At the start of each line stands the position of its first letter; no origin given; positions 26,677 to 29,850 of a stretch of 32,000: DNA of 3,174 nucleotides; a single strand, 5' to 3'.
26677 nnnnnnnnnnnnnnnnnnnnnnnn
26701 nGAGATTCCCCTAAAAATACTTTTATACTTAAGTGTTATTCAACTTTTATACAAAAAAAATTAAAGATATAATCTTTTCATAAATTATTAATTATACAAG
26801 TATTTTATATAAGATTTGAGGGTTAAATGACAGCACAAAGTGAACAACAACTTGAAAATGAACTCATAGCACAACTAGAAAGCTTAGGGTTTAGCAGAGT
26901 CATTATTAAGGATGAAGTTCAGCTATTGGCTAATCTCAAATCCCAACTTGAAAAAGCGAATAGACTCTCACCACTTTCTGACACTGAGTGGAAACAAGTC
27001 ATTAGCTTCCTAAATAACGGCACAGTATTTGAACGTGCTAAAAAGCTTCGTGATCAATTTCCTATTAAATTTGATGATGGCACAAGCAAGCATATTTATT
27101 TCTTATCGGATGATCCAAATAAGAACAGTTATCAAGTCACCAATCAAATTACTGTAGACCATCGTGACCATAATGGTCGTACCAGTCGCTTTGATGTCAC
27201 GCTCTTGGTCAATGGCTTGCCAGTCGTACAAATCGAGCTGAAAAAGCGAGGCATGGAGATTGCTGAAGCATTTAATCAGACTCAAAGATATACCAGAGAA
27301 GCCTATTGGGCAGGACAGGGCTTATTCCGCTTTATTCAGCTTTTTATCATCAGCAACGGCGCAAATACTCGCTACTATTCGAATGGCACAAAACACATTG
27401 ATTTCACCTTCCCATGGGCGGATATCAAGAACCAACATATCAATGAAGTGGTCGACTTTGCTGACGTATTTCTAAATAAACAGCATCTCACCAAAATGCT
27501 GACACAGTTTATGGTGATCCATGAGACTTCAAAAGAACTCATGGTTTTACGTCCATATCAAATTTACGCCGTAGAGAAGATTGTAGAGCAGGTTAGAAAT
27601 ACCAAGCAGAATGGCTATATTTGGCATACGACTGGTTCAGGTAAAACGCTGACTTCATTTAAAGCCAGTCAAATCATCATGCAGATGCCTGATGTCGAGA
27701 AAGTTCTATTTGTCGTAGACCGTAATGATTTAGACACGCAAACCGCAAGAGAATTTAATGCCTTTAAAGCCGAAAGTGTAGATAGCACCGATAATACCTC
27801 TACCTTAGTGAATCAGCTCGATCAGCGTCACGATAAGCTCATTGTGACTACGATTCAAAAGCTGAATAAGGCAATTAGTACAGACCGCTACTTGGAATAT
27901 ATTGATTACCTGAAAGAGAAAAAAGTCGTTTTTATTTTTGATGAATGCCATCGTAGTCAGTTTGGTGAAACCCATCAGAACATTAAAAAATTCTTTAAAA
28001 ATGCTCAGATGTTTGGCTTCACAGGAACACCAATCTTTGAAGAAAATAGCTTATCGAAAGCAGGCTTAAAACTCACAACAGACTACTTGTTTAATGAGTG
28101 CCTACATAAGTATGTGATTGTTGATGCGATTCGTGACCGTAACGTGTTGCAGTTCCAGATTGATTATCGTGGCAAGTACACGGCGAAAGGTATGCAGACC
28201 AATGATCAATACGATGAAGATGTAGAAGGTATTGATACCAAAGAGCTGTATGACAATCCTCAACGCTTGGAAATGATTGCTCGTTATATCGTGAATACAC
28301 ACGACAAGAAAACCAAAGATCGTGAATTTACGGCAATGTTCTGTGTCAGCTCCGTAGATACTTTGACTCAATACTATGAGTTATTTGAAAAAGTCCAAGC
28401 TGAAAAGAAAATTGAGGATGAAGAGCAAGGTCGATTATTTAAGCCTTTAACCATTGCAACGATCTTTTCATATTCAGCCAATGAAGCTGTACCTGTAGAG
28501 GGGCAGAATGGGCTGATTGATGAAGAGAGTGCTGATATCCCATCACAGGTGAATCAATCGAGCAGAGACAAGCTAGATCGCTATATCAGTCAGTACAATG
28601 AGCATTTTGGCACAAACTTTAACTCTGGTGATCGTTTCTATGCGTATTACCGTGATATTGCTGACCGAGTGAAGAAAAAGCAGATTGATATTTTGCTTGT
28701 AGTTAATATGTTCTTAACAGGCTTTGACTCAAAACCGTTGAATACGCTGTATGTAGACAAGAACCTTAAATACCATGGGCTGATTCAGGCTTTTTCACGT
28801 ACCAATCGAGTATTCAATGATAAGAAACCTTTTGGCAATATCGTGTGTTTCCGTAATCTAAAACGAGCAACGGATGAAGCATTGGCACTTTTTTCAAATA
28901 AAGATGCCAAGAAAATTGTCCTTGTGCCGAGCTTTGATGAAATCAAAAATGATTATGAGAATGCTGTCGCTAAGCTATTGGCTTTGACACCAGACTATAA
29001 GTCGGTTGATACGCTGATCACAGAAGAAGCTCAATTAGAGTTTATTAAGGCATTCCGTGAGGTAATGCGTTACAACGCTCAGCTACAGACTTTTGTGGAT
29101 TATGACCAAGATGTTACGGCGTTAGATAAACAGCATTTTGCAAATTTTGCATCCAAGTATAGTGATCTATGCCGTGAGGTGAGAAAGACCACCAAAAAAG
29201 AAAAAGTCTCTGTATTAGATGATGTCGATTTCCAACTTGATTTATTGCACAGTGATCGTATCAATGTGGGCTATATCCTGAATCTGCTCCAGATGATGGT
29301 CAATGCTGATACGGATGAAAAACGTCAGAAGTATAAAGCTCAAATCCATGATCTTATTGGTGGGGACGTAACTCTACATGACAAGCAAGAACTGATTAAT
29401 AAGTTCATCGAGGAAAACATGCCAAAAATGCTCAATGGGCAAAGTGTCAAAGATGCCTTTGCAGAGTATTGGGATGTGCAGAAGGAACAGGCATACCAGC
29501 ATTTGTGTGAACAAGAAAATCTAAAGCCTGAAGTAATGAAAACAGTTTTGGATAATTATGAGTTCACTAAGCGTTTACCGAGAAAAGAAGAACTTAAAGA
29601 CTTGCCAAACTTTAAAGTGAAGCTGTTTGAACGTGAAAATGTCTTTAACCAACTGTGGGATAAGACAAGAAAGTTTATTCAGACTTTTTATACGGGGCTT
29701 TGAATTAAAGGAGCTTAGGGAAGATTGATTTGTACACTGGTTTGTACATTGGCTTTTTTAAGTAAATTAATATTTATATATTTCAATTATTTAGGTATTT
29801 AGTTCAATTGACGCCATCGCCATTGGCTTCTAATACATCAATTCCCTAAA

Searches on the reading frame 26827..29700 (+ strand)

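Call 36: search_protein_families(library=pfam, proteins=[window:26827-29700:+], max_evalue=0.001)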
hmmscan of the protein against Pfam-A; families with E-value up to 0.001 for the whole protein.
window:26827-29700:+ (958 aa): 9 families
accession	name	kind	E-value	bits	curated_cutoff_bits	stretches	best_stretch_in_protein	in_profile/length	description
PF18766.7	SWI2_SNF2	-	9.8e-63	212.2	26.7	1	244-472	1-214/221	SWI2/SNF2 ATPase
PF22679.2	T1R_D3-like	-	9.8e-59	198.7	27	1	500-677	2-158/158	Type I restriction enzyme subunit R domain 3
PF12008.13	EcoR124_C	-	9.4e-56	189.7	23.1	1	698-954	1-260/260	Type I restriction and modification enzyme - subunit R C terminal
PF04851.21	ResIII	-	7.8e-42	143.4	22.5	1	239-403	2-163/164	Type III restriction enzyme, res subunit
PF04313.20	HSDR_N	-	2.8e-35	122.4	25.1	1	4-189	2-195/198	Type I restriction enzyme R protein N terminus (HSDR_N)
PF00270.35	DEAD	-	7.4e-09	36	26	1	243-403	2-161/167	DEAD/DEAH box helicase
PF00176.29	SNF2-rel_dom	-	0.00012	21.8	24.9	1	244-405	1-166/290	SNF2-related domain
PF21144.2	Aquarius_N_3rd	-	0.00027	22.1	27.9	0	207-257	4-54/96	Intron-binding protein aquarius insert domain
PF01564.23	Spermine_synth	-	0.00041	20.4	22.9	0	741-810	31-98/186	Spermine/spermidine synthase domain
